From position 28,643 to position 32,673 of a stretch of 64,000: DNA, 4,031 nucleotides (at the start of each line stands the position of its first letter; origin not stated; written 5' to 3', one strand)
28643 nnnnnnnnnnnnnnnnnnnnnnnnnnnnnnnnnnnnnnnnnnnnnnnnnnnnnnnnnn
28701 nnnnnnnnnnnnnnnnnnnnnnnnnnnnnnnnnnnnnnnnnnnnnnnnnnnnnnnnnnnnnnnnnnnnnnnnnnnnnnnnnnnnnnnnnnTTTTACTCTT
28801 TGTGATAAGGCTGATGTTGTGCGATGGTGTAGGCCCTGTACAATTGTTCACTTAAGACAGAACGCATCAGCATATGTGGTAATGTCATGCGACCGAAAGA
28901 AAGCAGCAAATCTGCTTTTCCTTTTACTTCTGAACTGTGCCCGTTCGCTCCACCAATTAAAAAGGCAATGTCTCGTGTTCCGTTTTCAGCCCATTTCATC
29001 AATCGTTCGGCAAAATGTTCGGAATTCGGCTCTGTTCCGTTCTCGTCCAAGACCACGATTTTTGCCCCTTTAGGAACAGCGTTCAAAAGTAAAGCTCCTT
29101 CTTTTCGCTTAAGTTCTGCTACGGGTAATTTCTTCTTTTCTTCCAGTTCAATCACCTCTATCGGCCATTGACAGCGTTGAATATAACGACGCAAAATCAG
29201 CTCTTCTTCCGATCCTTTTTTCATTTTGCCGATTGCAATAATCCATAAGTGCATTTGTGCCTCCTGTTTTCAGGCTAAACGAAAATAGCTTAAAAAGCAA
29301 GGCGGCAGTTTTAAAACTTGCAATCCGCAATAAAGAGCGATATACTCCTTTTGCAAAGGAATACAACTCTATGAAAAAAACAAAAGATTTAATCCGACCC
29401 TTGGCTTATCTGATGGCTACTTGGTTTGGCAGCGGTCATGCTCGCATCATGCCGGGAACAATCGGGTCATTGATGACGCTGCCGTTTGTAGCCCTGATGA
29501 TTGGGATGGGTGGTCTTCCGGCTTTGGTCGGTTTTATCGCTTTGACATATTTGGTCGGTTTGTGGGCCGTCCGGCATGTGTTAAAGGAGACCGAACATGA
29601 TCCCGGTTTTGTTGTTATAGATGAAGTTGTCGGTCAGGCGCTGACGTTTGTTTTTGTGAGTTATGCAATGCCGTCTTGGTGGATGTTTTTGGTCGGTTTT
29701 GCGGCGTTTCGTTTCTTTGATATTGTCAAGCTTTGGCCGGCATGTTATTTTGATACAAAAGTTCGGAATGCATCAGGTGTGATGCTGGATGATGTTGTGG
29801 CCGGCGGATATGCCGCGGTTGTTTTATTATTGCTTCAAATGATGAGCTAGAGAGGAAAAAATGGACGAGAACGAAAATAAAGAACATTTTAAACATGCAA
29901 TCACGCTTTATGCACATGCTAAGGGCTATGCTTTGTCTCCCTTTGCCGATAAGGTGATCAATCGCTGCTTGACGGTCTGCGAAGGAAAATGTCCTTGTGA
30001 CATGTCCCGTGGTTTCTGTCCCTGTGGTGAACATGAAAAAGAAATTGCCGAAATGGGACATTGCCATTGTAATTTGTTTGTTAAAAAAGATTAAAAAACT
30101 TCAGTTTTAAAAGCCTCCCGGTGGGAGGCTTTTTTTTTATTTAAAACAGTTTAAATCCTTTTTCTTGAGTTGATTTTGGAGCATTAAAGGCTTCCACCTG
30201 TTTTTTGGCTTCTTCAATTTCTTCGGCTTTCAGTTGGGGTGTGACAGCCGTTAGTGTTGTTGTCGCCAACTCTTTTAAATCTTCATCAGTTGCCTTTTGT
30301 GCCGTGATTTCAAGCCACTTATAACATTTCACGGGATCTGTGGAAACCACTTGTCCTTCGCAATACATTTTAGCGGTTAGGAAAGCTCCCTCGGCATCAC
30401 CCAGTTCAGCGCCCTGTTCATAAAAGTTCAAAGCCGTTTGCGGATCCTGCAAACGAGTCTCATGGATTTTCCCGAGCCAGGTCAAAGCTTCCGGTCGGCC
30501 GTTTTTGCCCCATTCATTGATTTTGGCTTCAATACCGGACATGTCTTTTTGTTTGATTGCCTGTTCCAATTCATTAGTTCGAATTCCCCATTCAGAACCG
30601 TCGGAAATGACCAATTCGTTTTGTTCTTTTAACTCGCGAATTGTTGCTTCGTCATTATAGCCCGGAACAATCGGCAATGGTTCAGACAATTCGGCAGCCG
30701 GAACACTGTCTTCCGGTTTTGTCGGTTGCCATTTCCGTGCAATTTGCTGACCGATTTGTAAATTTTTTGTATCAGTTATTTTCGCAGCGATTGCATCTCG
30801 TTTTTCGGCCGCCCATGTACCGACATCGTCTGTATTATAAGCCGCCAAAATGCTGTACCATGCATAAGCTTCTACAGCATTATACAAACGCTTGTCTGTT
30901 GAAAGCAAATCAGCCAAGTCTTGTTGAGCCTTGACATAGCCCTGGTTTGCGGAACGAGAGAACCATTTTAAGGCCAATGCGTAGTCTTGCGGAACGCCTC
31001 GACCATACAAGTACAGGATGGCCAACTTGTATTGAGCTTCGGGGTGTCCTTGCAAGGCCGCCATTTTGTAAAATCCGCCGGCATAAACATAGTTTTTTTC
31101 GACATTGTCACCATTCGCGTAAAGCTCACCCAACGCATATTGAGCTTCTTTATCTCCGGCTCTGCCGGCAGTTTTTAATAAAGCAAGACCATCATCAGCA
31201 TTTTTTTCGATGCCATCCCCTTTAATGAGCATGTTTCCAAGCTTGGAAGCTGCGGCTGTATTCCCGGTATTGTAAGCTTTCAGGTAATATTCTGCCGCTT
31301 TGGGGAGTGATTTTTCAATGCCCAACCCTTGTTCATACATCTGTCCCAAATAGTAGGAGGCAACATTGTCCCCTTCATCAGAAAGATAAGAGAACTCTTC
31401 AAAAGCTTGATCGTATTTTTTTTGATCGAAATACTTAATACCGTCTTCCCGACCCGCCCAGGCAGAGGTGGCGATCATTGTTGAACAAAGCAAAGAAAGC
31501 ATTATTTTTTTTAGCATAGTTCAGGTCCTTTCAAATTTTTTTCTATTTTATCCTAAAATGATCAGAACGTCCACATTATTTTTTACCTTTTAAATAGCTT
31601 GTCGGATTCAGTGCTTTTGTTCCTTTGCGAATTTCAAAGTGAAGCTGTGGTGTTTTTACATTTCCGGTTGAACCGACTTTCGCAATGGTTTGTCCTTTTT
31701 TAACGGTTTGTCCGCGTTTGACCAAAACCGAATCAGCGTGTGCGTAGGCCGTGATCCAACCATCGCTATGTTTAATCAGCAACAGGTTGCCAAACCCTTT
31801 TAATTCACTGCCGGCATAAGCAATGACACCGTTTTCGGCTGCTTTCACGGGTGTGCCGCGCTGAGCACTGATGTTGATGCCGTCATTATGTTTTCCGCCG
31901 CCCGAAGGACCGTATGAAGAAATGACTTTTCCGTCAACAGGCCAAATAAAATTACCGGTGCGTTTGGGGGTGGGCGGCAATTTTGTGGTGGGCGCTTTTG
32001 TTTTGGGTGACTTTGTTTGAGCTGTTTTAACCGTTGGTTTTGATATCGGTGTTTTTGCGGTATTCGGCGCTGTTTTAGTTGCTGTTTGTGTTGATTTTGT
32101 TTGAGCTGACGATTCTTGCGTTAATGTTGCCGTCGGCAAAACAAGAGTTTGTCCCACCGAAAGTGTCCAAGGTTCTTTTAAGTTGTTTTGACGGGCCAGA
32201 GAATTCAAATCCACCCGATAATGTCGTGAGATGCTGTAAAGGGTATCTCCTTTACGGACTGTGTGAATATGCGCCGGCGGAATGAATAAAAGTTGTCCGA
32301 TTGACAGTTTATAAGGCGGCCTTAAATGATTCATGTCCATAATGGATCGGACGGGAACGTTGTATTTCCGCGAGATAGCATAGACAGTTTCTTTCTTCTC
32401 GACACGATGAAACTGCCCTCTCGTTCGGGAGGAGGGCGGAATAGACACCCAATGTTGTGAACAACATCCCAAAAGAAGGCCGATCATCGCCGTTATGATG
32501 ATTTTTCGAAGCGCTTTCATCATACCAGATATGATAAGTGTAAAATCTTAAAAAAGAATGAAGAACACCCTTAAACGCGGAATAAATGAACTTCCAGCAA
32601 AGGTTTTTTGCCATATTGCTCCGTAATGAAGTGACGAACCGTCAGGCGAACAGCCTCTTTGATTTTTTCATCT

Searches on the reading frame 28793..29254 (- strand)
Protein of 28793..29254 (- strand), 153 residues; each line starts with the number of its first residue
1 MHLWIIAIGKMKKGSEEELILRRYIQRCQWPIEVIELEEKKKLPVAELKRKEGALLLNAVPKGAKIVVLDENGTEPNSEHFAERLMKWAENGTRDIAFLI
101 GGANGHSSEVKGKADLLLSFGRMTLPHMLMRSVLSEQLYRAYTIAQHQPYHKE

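Call 15: search_protein_families(library=pfam, proteins=[window:28793-29254:-], max_evalue=0.001)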
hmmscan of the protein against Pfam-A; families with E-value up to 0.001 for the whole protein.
window:28793-29254:- (153 aa): 1 family
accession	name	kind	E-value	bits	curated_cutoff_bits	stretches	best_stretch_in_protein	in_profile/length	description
PF02590.22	SPOUT_MTase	-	1.2e-44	152.5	27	1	1-151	1-154/154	Predicted SPOUT methyltransferase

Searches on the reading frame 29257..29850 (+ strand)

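Call 15: search_protein_families(library=pfam, proteins=[window:29257-29850:+], max_evalue=0.001)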
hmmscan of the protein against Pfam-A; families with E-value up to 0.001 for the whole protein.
window:29257-29850:+ (197 aa): 1 family
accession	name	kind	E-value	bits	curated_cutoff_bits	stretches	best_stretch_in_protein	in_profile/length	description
PF04608.18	PgpA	-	1.5e-36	125.9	28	1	53-193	2-140/141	Phosphatidylglycerophosphatase A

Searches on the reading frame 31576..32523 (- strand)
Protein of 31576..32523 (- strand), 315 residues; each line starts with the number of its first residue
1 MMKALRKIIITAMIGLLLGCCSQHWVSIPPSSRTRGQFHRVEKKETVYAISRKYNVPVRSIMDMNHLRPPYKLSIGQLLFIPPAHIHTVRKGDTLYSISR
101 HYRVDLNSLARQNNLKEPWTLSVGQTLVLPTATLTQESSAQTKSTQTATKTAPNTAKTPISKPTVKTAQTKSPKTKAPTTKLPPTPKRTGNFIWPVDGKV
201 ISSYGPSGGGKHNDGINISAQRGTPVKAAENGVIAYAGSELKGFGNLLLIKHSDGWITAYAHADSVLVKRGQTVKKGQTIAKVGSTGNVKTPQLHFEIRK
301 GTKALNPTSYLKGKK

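Call 16: search_protein_families(library=pfam, proteins=[window:31576-32523:-], max_evalue=0.001)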
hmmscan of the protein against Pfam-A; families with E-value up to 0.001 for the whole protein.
window:31576-32523:- (315 aa): 5 families
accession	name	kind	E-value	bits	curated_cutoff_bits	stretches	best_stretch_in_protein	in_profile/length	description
PF01551.29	Peptidase_M23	-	1.2e-32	112.4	28.7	1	213-307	3-96/96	Peptidase family M23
PF01476.26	LysM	-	5.8e-28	97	20.9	2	87-130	1-43/43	LysM domain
PF23473.1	LysM3_LYK4_5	-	6.7e-06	26.5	29.3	0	89-117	7-35/48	LYK4/5 LysM3 domain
PF13533.13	Biotin_lipoyl_2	-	1.9e-05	24.8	29.8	0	265-281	13-29/32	Biotin-lipoyl like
PF23446.1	LysM1_NFP_LYK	-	0.00044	21.5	36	0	94-130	17-54/60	NFP/LYK LysM1 domain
